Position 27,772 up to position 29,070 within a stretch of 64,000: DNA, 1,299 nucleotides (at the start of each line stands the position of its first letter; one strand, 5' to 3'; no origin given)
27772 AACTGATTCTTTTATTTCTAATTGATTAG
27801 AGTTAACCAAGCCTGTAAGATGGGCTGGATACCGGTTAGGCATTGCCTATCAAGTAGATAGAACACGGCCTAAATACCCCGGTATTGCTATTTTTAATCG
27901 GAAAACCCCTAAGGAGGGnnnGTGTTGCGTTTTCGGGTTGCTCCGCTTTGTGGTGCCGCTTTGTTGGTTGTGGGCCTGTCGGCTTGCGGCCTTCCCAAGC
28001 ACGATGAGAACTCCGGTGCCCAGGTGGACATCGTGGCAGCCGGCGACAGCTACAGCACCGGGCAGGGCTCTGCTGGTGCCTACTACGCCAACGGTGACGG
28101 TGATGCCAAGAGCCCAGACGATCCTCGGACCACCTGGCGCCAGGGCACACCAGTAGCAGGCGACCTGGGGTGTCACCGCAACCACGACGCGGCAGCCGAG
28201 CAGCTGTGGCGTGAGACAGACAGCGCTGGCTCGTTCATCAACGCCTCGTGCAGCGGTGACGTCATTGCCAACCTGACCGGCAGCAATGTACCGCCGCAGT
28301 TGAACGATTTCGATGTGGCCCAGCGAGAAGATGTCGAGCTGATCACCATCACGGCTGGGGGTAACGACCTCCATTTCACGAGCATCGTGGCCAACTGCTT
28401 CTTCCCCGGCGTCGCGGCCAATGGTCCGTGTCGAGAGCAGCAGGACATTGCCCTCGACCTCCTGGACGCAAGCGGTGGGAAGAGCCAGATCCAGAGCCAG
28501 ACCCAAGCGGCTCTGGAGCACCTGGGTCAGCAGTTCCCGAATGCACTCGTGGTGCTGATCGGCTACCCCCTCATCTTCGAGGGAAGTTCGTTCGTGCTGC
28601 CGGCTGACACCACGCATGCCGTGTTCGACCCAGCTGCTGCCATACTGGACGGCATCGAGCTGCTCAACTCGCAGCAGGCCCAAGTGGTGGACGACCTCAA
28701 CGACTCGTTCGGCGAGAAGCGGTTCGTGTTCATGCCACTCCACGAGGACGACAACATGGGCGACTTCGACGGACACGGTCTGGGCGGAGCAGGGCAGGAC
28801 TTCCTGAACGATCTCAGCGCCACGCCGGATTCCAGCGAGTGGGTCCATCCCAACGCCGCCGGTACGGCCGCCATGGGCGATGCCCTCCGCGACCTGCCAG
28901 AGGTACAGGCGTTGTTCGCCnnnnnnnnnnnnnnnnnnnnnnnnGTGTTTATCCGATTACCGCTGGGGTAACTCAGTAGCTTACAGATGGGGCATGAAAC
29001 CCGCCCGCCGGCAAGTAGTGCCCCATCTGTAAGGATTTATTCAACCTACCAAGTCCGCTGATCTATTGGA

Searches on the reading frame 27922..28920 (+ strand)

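Call 37: search_protein_families(library=pfam, max_evalue=0.001, proteins=[window:27922-28920:+])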
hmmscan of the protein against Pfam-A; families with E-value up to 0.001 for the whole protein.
window:27922-28920:+ (333 aa): 2 families
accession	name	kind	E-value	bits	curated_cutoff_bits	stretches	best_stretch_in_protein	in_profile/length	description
PF00657.28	Lipase_GDSL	-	3.9e-08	34.1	23.6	1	37-322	1-208/208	GDSL-like Lipase/Acylhydrolase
PF13472.12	Lipase_GDSL_2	-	1.3e-06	29.5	32.9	1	41-316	3-177/178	GDSL-like Lipase/Acylhydrolase family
